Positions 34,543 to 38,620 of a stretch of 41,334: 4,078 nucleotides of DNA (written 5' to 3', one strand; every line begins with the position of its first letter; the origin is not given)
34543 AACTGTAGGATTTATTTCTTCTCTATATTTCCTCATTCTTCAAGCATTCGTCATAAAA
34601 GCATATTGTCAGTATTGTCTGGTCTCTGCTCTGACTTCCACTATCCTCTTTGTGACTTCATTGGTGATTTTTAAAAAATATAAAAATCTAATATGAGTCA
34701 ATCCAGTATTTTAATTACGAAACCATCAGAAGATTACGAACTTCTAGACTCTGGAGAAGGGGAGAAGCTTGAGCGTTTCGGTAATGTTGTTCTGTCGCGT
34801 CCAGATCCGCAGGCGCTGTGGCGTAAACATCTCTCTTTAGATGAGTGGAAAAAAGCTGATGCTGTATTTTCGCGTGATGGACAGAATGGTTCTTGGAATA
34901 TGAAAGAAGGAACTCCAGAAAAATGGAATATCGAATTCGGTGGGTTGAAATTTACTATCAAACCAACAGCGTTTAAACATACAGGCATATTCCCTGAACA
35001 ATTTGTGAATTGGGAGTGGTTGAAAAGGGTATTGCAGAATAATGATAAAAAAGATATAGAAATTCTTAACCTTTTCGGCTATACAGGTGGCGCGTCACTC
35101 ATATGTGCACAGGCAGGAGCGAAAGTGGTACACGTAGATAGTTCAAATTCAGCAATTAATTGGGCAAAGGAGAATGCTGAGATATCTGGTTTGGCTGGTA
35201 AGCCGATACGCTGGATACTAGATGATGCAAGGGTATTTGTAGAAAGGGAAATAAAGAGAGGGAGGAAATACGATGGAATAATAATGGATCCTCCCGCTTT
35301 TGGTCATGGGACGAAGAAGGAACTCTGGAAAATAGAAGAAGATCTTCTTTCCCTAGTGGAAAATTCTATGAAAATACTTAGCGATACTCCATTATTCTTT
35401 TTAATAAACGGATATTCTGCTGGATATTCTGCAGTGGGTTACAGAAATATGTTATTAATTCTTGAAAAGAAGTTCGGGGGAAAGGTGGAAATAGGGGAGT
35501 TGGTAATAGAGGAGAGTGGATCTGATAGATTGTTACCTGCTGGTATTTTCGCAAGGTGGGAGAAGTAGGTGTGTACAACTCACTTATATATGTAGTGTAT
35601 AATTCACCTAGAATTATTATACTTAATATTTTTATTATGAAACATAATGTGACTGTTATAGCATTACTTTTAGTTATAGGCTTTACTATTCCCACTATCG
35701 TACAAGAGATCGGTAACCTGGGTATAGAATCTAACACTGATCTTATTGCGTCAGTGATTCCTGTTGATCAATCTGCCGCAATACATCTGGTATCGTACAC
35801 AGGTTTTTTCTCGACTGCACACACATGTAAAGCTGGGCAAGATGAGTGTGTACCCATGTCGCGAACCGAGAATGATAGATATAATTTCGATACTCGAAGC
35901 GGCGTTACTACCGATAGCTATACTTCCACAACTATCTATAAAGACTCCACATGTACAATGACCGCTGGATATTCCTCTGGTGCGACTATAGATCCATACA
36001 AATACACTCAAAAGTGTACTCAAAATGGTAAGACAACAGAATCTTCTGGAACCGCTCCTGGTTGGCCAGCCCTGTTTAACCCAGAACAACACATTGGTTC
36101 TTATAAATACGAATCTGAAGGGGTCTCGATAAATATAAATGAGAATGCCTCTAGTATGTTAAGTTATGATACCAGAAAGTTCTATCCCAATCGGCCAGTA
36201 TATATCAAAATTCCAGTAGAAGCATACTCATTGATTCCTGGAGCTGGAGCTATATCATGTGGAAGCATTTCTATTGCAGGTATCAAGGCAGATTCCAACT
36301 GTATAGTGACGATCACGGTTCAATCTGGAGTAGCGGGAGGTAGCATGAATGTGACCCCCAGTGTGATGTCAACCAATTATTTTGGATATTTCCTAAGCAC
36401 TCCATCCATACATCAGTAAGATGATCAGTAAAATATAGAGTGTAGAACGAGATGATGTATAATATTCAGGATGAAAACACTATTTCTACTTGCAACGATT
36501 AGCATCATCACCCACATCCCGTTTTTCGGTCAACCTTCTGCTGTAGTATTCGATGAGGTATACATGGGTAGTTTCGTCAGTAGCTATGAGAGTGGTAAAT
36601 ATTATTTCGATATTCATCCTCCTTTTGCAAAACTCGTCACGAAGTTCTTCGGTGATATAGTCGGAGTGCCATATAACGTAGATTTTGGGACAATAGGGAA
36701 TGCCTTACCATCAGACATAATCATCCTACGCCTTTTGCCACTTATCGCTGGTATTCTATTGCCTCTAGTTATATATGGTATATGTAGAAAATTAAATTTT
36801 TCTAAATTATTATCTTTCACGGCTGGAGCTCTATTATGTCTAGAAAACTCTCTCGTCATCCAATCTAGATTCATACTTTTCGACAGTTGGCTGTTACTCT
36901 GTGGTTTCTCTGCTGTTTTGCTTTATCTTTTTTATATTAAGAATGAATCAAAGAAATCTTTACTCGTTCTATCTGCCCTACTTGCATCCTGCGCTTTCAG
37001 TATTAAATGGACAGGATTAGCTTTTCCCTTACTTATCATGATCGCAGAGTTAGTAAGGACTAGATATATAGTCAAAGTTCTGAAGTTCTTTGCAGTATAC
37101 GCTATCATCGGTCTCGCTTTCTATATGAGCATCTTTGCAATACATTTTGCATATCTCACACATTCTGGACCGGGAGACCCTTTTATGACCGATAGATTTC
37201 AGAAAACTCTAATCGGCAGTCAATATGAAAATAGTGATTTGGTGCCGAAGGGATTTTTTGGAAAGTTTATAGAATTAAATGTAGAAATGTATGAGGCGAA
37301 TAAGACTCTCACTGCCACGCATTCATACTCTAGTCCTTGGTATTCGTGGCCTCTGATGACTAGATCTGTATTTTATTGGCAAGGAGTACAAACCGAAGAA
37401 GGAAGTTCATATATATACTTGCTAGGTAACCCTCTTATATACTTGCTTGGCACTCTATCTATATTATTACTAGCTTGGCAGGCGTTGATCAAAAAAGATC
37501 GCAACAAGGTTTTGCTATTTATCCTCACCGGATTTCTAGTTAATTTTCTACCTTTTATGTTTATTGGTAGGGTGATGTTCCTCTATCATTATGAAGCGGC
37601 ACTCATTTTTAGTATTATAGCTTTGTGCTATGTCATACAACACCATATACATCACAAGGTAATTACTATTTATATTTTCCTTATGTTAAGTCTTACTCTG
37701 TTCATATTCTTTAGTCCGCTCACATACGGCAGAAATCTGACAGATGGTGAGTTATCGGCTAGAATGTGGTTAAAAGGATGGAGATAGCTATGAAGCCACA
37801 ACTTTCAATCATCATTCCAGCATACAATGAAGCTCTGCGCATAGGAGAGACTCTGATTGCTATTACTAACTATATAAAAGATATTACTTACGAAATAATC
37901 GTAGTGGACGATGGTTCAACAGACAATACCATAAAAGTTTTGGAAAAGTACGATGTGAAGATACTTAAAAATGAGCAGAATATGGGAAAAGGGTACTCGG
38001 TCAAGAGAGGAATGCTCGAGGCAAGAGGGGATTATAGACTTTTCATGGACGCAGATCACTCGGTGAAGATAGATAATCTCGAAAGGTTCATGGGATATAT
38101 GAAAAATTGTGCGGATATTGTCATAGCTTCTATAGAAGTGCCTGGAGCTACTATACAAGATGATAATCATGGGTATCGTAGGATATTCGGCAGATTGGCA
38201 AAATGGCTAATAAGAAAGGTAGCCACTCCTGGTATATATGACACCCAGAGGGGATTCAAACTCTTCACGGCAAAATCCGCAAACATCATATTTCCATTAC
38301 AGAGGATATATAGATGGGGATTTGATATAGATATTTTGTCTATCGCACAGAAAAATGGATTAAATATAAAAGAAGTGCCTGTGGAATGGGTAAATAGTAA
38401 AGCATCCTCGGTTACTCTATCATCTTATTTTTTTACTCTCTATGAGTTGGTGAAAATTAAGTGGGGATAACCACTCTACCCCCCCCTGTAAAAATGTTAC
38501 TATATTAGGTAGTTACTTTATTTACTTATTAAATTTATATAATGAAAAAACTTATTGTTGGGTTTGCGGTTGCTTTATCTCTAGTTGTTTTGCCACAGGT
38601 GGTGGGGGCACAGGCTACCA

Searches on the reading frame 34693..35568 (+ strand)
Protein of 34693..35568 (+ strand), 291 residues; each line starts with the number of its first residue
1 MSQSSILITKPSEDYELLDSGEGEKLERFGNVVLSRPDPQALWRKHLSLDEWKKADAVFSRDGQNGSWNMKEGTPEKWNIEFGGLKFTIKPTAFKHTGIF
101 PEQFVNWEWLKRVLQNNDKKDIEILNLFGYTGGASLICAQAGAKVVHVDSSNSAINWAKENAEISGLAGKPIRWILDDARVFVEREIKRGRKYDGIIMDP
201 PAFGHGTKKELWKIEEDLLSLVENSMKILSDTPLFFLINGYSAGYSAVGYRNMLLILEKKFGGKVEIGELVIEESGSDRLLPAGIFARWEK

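Call 22: search_protein_families(library=pfam, proteins=[window:34693-35568:+], max_evalue=0.00001)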
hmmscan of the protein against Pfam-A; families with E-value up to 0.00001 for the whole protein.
window:34693-35568:+ (291 aa): 1 family
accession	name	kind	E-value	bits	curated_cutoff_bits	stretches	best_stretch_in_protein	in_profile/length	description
PF10672.15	Methyltrans_SAM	-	2.9e-12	46.9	27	1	74-207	82-210/286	S-adenosylmethionine-dependent methyltransferase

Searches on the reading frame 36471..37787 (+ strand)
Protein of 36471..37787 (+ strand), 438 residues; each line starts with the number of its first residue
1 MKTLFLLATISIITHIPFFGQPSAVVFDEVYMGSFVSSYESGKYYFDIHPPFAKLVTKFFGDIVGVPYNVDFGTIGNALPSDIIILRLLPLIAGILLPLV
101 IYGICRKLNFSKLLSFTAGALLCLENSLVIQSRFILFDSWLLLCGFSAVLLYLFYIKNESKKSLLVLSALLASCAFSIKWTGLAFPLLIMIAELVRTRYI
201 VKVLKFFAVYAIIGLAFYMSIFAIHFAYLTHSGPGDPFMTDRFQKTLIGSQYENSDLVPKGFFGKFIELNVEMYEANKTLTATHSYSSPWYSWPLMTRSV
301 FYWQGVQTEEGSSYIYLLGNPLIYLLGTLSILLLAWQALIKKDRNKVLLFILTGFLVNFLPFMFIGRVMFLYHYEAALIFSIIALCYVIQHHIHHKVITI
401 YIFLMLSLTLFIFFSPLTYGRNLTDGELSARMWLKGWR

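Call 22: search_protein_families(library=pfam, proteins=[window:36471-37787:+], max_evalue=0.00001)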
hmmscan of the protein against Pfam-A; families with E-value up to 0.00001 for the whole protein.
window:36471-37787:+ (438 aa): 2 families
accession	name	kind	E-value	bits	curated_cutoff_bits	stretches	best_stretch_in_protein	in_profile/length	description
PF16192.10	PMT_4TMC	-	8.3e-40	136.9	32.4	1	262-437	1-202/202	C-terminal four TMM region of protein-O-mannosyltransferase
PF02366.24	PMT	-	8e-30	104.6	22.7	1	9-229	5-244/245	Dolichyl-phosphate-mannose-protein mannosyltransferase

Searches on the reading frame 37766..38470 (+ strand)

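Call 22: search_protein_families(library=pfam, proteins=[window:37766-38470:+], max_evalue=0.00001)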
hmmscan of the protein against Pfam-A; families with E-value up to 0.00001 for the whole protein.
window:37766-38470:+ (234 aa): 3 families
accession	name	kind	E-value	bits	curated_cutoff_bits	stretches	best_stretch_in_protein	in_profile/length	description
PF00535.33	Glycos_transf_2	-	1.6e-32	113.2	23.3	1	14-164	1-159/168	Glycosyl transferase family 2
PF10111.15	Glyco_tranf_2_2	-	1e-11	45.3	27.3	1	14-129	1-125/276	Glycosyltransferase like family 2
PF13641.12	Glyco_tranf_2_3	-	1.5e-06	28.8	27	1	11-98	1-97/230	Glycosyltransferase like family 2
